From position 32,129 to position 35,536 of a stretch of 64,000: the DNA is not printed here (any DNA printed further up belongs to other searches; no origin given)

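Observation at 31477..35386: Membrane P-loop NTPase with MscK-like periplasmic/TM architecture, translationally coupled to a stand-alone MscS channel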

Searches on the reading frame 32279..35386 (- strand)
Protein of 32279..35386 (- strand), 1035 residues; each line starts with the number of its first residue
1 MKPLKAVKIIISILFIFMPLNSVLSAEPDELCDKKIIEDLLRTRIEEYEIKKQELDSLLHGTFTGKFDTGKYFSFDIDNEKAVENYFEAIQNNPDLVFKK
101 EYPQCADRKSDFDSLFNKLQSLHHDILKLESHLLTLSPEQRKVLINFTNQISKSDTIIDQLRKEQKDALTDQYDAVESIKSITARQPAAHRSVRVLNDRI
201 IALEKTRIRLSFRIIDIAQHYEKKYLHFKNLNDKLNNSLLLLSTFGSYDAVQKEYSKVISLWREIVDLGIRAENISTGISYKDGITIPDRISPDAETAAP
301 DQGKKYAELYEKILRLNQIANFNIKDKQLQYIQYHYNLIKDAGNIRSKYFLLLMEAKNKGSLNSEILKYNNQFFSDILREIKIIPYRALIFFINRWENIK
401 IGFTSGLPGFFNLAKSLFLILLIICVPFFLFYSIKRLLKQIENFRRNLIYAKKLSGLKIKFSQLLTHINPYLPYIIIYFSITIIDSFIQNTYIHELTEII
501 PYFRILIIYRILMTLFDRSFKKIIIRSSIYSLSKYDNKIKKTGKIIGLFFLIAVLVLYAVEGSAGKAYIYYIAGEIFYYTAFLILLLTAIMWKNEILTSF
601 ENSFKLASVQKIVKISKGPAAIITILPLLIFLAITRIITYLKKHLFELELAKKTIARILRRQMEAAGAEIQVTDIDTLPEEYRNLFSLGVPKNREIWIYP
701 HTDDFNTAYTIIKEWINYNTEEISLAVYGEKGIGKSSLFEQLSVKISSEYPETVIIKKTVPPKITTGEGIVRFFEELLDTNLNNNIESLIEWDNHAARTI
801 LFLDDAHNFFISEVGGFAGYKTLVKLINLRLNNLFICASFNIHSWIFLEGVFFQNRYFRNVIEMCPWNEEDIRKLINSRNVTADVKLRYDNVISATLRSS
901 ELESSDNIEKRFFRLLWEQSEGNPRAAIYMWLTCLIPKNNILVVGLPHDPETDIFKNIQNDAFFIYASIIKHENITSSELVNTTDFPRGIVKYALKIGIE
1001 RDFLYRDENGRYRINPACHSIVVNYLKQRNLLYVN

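Call 3: search_protein_families(library=pfam, proteins=[window:32279-35386:-], max_evalue=1)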
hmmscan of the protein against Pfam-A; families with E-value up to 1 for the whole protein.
window:32279-35386:- (1035 aa): 11 families
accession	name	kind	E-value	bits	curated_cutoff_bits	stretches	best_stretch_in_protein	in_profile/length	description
PF13401.12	AAA_22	-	6.9e-05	23.6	27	1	724-828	7-109/130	AAA domain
PF25201.1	nSTAND6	-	0.0066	16.9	27.7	1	712-778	8-68/148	Novel STAND NTPase 6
PF01637.24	ATPase_2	-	0.019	15.2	33.2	1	711-746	10-44/225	ATPase domain predominantly from Archaea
PF13191.12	AAA_16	-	0.022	15.7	32.6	1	725-807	27-142/167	AAA ATPase domain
PF00004.35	AAA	-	0.023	15.6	21.2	1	727-813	3-73/131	ATPase family associated with various cellular activities (AAA)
PF13479.12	AAA_24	-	0.049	13.9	27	1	723-751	3-23/195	AAA domain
PF11254.13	DUF3053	-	0.079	13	23.9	1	122-182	28-88/219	Protein of unknown function (DUF3053)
PF12329.13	TMF_DNA_bd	-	0.1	13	35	1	149-205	5-61/74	TATA element modulatory factor 1 DNA binding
PF00910.28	RNA_helicase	-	0.19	12.6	21.5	1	726-750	2-26/105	RNA helicase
PF13148.11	DUF3987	-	0.27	10.8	27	1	106-153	248-298/364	Protein of unknown function (DUF3987)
PF16740.10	SKA2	-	0.28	11.4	30.1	1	87-165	18-93/110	Spindle and kinetochore-associated protein 2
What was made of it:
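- On AAA+ ATPases of the AAA_22 / Orc1-Cdc6-like group: The window protein scores 23.6 bits, below the cut-off of 27 (call 3).
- The window protein's own AAA_22 score is below Pfam's cut-off (call 3).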

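Call 4: search_protein_families(library=ncbifam, proteins=[window:32279-35386:-], max_evalue=1)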
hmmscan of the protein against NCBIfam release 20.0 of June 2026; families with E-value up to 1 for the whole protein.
window:32279-35386:- (1035 aa): 2 families
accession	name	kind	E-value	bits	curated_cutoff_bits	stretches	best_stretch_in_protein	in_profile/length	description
TIGR04383.1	acidic_w_LPXTA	equivalog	0.00018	20.9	50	1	34-142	71-173/320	processed acidic surface protein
NF049994.1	slr1306_fam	domain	0.015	13.9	490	1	717-762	103-148/470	slr1306 family protein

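Call 5: search_protein_families(library=padloc, proteins=[window:32279-35386:-], max_evalue=1)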
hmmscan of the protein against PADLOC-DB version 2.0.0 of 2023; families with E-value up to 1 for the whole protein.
window:32279-35386:- (1035 aa): 2 families
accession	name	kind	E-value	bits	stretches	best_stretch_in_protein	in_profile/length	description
PDLC02886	DpdH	-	0.0079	14.4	1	161-210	22-70/80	DpdH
PDLC04140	mad8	-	0.015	12.8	1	725-756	30-58/314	mads_8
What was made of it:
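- PADLOC gave only two hits, both non-significant (E 0.008-0.015) (call 5).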

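Call 6: find_homologous_proteins(query=window:32279-35386:-, max_evalue=0.001)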
Query window:32279-35386:- (1035 aa): 2 proteins with E <= 0.001 among 8000 candidates.
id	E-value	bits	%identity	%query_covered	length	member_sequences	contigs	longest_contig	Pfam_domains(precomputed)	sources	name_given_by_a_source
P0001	0.0e+0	2296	100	100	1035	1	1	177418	-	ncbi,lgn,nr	ncbi:MAG: hypothetical protein JW864_02995 [Spirochaetes bacterium]|nr:hypothetical protein [Spiroch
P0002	6.1e-13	66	25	34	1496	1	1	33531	PF00999.27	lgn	-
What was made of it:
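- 32279..35386 (-): Gene for the 1035-aa envelope-spanning AAA+ ATPase (stop codon 32279-32281). Identical to NCBI 'hypothetical protein JW864_02995, Spirochaetes bacterium' (call 6).
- Tried and rejected: The word-indexed protein search with the large protein found only itself and one distant relative (call 6).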

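Call 14: find_encoding_contigs(protein=P0002, flank=8000, max_places=4)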
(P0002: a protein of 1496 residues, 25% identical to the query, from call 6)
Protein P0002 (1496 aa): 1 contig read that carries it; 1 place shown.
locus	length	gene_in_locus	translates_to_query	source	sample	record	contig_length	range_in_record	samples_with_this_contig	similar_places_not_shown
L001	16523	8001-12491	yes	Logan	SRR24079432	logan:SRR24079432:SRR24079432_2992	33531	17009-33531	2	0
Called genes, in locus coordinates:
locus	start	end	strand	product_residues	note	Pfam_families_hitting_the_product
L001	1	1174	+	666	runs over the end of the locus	PF03629:SASA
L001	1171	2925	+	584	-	PF22842:Pel9A-like_beta_helix (weak), PF14592:Chondroitinas_B, PF18962:Por_Secre_tail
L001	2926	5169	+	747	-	PF16889:Hepar_II_III_N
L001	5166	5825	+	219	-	PF01081:Aldolase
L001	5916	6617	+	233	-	PF00392:GntR, PF07840:FadR_C (weak), PF07729:FCD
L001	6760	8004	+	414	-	PF00999:Na_H_Exchanger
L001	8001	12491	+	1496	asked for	PF00999:Na_H_Exchanger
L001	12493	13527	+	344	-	PF00924:MS_channel_2nd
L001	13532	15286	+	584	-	PF02386:TrkH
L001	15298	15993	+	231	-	PF02254:TrkA_N, PF02080:TrkA_C (faint)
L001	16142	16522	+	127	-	?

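Call 17: search_protein_representatives(protein=window:32279-35386:-)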
Query: 1035 residues. Proteins with E-value up to 0.001 (for the whole library): 1982; up to 1e-10: 1220; up to 1e-30: 384. The best 150 are listed.
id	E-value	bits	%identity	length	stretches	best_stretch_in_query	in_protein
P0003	2.5e-224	763.8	39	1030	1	9-1035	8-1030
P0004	1.3e-145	503.2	41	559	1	457-1009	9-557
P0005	3.1e-137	475.5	30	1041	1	69-1034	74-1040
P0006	3.2e-134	465.5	30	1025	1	30-1035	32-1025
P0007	4.1e-128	445.3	29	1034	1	125-1033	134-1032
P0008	6.3e-124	431.4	32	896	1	221-1035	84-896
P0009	2.1e-122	426.4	28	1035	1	8-1033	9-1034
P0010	3.6e-122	425.6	32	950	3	349-1033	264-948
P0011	4.6e-122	425.3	28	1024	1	69-1033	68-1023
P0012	2.1e-119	416.5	28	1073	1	31-1033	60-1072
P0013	1.3e-118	413.8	30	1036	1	10-1033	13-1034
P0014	1.4e-118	413.7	29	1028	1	43-1033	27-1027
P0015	3.0e-118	412.6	28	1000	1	73-1035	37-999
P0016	1.4e-117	410.4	27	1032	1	20-1032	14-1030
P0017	4.6e-117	408.7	29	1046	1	102-1033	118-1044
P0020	2.0e-116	406.6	28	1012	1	13-1035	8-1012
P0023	8.4e-114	397.9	32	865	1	329-1035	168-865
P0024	2.4e-113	396.4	30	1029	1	215-1035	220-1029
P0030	8.1e-109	381.4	28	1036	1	22-1033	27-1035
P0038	1.4e-105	370.7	26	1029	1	18-1033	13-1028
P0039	2.7e-105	369.8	28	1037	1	102-1033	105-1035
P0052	8.0e-98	345.0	26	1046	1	47-1035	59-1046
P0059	8.8e-92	325.0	30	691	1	415-1035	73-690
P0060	1.3e-90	321.2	27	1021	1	33-1035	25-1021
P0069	2.1e-87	310.5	28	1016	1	32-1033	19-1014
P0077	7.8e-85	302.0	29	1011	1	200-1035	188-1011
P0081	4.9e-84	299.4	27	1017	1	11-1035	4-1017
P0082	1.9e-83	297.4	25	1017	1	19-1035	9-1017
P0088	1.3e-81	291.3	27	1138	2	663-1034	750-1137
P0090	5.3e-81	289.4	28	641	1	403-1033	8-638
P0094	1.5e-80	287.8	27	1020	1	141-1035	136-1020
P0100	3.1e-79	283.5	27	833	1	251-1035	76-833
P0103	9.1e-79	281.9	27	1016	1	191-1035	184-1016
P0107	2.3e-77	277.3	29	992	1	30-1035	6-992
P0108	1.6e-76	274.5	30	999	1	198-1035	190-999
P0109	2.3e-76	274.0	36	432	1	629-1035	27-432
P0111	8.1e-76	272.2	27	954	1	448-1033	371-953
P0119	1.2e-73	264.9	27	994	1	203-1035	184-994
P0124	5.1e-72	259.6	28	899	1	459-1033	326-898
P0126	1.6e-71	258.0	44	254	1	784-1035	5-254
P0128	2.7e-71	257.2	26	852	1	361-1035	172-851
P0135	1.5e-70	254.8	31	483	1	555-1035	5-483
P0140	2.9e-69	250.5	27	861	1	304-1035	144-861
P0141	3.3e-69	250.3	29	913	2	460-1032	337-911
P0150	4.1e-65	236.7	28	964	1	459-1033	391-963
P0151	6.4e-65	236.1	37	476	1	722-1033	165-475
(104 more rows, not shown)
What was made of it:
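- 32279..35386 (-): 1982 relatives found (call 17).
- Checked: The large protein has 1982 relatives at 50%-cluster level, 384 of them with E<=1e-30 (call 17).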

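Call 21: find_related_loci(query=A1, collection=genome_contigs, flank=6000)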
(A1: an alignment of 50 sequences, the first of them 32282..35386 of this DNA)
Query A1 (1035 aa) in genome_contigs; peptide patterns used: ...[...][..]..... (x = any residue, [..] = any of these).
113 stretches matched a pattern; 104 encode a relative of the query (tblastn E <= 1e-3); the best 80 are kept; 80 distinct loci.
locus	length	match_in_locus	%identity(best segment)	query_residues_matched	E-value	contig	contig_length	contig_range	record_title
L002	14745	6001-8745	30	117-1033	1e-142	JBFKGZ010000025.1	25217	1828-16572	MAG: Candidatus Deferrimicrobiaceae bacterium isolate Mix_sand21.2022.07.D.23 k141_262091_length_25217_cov_10.8281, whol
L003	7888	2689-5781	28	13-1033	4e-138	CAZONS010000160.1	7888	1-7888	MAG TPA_asm: uncultured Thiobacillus sp. isolate SRP093185_co1_61 genome assembly, contig: NODE_6931_length_7888_cov_20.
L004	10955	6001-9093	27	5-1033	2e-134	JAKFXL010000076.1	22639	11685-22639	MAG: Gammaproteobacteria bacterium isolate ND3_Bin_17 ND3_0000449, whole genome shotgun sequence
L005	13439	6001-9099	27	13-1033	2e-133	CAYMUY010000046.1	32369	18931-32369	MAG TPA_asm: uncultured Thiobacillus sp. isolate binchicken_co284_52 genome assembly, contig: NODE_1673_length_32369_cov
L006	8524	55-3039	28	37-1033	2e-131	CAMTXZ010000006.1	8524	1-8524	MAG: uncultured Chromatiaceae bacterium isolate G02_MAG_00001 genome assembly, contig: G02_MAG_00001_000000000095, whole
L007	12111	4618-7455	29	8-1033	4e-128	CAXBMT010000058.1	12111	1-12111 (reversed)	MAG TPA_asm: uncultured Bdellovibrionales bacterium isolate ERR2762111_binner123_Refined_26 genome assembly, contig: ERZ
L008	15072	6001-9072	28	9-1033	4e-124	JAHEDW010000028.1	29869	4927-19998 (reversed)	MAG: Gallionella sp. isolate Ww243 NODE_1911_length_29869_cov_4.387421, whole genome shotgun sequence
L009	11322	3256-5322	34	332-1033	3e-123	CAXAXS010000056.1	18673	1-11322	MAG TPA_asm: uncultured Halobacteriovorax sp. isolate ERR599368_binner23_Refined_6 genome assembly, contig: ERZ2772639.6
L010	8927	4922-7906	27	42-1033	3e-118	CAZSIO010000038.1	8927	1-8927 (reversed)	MAG TPA_asm: uncultured Sideroxydans sp. isolate binchicken_co387_58 genome assembly, contig: NODE_10739_length_8927_cov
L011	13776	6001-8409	29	187-1033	1e-117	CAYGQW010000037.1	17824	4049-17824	MAG TPA_asm: uncultured Halobacteriovorax sp. isolate ERP117304_co2_55 genome assembly, contig: NODE_2597_length_17824_c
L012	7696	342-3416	26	8-1033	4e-115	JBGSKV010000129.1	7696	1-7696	MAG: Oligoflexales bacterium isolate JTS-AC19 k141_1143541, whole genome shotgun sequence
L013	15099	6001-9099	28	3-1033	2e-126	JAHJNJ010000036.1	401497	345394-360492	MAG: Gammaproteobacteria bacterium isolate Old_saline_glass_biofilm.mb.10 Old_saline_glass_b.mb.10_k141_55545, whole gen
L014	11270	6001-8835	27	13-1033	1e-112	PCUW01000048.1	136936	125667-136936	MAG: Bdellovibrionales bacterium CG12_big_fil_rev_8_21_14_0_65_38_15 CG12_8_21_14_0.65_scaffold_27_c, whole genome shotg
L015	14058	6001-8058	32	348-1033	1e-111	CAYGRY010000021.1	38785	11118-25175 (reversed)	MAG TPA_asm: uncultured Halobacteriovorax sp. isolate ERP117304_co2_12 genome assembly, contig: NODE_916_length_38785_co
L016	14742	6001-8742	26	117-1033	2e-107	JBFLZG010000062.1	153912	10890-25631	MAG: bacterium isolate MAG105 MAG105_62, whole genome shotgun sequence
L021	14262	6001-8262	29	233-1035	1e-105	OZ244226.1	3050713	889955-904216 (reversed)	MAG: Bacteriovoracaceae bacterium isolate 0ef60f83-b08a-4347-a3ff-e4ffad1f2c1e genome assembly, chromosome: 1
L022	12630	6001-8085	29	335-1035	9e-101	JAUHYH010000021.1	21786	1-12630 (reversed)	MAG: Bacteriovoracia bacterium isolate 3_bin.48 NODE_2979_length_21786_cov_0.845745, whole genome shotgun sequence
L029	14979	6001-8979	27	45-1035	3e-90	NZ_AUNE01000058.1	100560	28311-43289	Bacteriovorax sp. BSW11_IV contig00052, whole genome shotgun sequence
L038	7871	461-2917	27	202-1035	4e-83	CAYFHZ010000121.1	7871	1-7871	MAG TPA_asm: uncultured Bacteriovoracaceae bacterium isolate ERP003628_co1_279 genome assembly, contig: NODE_7263_length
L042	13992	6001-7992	29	369-1035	1e-82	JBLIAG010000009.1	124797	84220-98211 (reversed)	MAG: Bacteriovoracaceae bacterium isolate 3300045789_46 Ga0491190_0000172, whole genome shotgun sequence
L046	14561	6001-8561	41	159-1035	3e-80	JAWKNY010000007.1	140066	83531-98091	MAG: Bdellovibrionota bacterium isolate BC2.86 BC2.86.fa-7, whole genome shotgun sequence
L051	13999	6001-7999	29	367-1035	5e-79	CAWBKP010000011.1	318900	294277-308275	MAG: uncultured delta proteobacterium isolate MFD02979.bin.2.74 genome assembly, contig: contig_22525, whole genome shot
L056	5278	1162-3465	27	251-1035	8e-79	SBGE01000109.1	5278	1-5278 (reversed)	MAG: Deltaproteobacteria bacterium isolate M0603 scaffold_1743_1, whole genome shotgun sequence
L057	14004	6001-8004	29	362-1035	6e-78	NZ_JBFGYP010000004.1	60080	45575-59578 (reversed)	MAG: Halobacteriovorax sp. isolate Mix_sand06.2021.04.G.18 k141_3086807_length_60080_cov_38.0427, whole genome shotgun s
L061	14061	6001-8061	29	332-1035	2e-74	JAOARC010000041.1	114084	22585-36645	MAG: Bacteriovoracaceae bacterium isolate McBI.35 contig_163337, whole genome shotgun sequence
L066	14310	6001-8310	27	249-1035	2e-73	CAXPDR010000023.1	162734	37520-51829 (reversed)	MAG: Flavobacteriaceae bacterium isolate 02um_A1B0718_1.2 genome assembly, contig: k127_211783, whole genome shotgun seq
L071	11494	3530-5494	30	379-1035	9e-89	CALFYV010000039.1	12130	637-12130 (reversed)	MAG TPA_asm: uncultured Bacteriovoracaceae bacterium isolate SRR7515931_bin.52_CONCOCT_v1.1_MAG genome assembly, contig:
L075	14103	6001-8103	28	323-1035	3e-70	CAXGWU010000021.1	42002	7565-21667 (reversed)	MAG TPA_asm: uncultured Oligoflexia bacterium isolate ERR594339_concoct_131 genome assembly, contig: ERZ6778701.1109, wh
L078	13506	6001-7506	32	534-1035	4e-76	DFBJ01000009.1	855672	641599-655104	MAG TPA_asm: Bacteriovoracaceae bacterium UBA3083 UBA3083_contig_221, whole genome shotgun sequence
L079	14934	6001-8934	26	32-1035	9e-67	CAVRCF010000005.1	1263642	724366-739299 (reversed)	MAG: Halobacteriovoraceae bacterium isolate MFD03250.bin.2.23 genome assembly, contig: contig_8936, whole genome shotgun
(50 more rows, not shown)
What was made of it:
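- The module is widely present across Bdellovibrionota lineages, which looks like vertical inheritance (call 21).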
